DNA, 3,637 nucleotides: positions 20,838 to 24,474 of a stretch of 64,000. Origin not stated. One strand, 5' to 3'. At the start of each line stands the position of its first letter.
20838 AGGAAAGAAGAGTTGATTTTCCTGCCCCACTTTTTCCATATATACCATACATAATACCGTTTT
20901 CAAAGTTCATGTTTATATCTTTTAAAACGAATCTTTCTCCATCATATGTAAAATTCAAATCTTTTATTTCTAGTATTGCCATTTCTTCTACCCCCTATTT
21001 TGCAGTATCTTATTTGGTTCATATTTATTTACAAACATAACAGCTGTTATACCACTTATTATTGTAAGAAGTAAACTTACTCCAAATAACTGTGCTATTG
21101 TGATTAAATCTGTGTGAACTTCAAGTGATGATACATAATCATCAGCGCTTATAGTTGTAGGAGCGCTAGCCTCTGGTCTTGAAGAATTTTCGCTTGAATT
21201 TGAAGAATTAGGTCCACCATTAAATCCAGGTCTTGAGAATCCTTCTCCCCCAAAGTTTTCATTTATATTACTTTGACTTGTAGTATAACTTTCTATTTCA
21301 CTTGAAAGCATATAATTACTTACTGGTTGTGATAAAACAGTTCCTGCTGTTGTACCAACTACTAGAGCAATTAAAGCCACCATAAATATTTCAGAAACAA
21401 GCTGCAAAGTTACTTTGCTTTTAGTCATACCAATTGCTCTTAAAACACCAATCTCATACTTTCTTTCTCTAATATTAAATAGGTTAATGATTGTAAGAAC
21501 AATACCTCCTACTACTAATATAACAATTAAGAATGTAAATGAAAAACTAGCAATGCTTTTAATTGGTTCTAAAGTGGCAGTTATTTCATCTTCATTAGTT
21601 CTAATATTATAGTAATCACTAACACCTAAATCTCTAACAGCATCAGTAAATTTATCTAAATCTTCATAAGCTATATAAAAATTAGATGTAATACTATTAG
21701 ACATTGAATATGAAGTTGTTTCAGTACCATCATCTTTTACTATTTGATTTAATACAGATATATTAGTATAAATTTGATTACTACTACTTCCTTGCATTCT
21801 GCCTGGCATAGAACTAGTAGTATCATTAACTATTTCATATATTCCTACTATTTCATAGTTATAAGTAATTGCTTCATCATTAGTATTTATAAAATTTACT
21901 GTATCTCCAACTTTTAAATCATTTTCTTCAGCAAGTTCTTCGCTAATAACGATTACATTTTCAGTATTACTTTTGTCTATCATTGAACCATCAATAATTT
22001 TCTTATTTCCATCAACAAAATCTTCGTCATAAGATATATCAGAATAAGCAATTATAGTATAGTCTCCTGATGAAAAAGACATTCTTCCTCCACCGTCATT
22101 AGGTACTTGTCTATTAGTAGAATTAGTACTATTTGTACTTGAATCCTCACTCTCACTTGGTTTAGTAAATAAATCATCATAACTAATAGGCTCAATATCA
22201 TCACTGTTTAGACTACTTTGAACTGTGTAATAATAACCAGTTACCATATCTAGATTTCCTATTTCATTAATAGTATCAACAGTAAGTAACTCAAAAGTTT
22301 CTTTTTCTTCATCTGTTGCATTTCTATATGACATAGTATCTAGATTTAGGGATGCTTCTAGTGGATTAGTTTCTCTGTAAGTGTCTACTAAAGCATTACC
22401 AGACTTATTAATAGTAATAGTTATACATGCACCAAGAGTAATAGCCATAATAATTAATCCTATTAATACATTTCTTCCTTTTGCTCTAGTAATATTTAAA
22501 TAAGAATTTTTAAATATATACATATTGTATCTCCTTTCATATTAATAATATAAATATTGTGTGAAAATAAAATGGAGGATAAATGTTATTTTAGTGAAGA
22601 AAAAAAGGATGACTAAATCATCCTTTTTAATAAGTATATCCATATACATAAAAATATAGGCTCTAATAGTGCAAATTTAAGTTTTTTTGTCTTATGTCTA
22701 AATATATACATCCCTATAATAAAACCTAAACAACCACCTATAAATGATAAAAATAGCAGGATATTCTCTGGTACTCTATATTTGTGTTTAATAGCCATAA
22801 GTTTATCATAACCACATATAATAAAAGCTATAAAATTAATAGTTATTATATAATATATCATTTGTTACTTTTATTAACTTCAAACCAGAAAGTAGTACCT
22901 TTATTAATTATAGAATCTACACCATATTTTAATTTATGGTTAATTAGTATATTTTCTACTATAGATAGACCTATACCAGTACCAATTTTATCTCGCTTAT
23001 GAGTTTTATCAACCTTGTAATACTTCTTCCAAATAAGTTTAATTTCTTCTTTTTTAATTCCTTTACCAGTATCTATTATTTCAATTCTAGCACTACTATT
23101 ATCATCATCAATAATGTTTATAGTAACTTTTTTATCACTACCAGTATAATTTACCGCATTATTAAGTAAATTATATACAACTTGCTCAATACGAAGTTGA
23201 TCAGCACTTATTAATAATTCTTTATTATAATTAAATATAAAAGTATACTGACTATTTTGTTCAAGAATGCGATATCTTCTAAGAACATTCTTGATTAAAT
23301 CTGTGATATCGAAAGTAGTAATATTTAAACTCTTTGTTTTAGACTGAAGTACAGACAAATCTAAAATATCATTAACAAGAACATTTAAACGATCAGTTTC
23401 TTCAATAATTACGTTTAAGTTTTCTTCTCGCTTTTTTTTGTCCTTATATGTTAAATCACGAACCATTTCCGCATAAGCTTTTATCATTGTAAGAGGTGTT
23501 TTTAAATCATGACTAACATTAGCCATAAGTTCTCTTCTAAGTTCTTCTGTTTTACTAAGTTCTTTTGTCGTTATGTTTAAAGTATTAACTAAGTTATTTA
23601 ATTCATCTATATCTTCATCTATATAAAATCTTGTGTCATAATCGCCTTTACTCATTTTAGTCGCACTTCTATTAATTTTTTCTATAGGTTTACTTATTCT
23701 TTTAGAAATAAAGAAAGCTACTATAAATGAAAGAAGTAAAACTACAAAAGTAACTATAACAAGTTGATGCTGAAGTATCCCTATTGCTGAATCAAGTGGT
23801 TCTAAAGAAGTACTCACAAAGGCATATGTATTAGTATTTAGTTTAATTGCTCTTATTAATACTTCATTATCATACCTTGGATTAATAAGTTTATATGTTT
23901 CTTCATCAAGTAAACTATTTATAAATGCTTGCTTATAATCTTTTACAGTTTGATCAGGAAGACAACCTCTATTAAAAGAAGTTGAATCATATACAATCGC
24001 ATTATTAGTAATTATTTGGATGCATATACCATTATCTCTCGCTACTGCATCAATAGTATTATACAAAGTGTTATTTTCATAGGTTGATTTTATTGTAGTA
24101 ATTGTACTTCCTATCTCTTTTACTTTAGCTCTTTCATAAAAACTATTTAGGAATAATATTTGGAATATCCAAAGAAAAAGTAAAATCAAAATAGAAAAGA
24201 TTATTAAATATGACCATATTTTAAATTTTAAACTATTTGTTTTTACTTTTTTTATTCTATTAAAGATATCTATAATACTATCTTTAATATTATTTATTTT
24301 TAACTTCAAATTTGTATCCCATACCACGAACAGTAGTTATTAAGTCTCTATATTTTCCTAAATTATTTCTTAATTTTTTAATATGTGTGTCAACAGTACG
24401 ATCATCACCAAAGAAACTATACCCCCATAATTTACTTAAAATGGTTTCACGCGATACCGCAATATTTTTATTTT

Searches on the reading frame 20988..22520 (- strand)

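Call 79: search_protein_families(library=pfam, proteins=[window:20988-22520:-], max_evalue=0.00001)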
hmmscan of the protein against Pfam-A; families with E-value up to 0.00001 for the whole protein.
window:20988-22520:- (510 aa): 1 family
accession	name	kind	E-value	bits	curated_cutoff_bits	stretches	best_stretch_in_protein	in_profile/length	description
PF02687.27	FtsX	-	1.4e-17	64.3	25.5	1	329-404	2-79/120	FtsX-like permease C-terminal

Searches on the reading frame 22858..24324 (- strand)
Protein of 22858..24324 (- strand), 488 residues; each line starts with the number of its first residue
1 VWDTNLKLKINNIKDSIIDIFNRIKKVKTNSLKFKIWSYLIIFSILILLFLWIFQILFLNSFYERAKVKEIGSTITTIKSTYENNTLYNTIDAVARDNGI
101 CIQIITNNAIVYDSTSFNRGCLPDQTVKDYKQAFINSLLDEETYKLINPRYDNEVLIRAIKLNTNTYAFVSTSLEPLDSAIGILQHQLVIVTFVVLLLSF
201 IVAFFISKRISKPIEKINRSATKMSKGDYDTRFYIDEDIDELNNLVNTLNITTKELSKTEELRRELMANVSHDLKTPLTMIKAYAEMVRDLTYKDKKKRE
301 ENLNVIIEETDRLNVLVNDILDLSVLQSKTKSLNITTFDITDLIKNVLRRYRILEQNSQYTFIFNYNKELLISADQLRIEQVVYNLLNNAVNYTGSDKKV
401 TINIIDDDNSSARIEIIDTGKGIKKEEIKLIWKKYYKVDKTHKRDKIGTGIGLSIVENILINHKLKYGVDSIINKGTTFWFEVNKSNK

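Call 79: search_protein_families(library=pfam, proteins=[window:22858-24324:-], max_evalue=0.00001)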
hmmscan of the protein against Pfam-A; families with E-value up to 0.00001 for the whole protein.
window:22858-24324:- (488 aa): 3 families
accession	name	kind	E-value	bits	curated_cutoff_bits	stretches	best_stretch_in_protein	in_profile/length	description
PF02518.31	HATPase_c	-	3.1e-21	76.3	26.4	1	375-484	2-108/111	Histidine kinase-, DNA gyrase B-, and HSP90-like ATPase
PF00512.31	HisKA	-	1.7e-18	66.9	26.9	1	263-327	2-64/66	His Kinase A (phospho-acceptor) domain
PF00672.30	HAMP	-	6.6e-08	33.2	25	1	205-256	1-51/53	HAMP domain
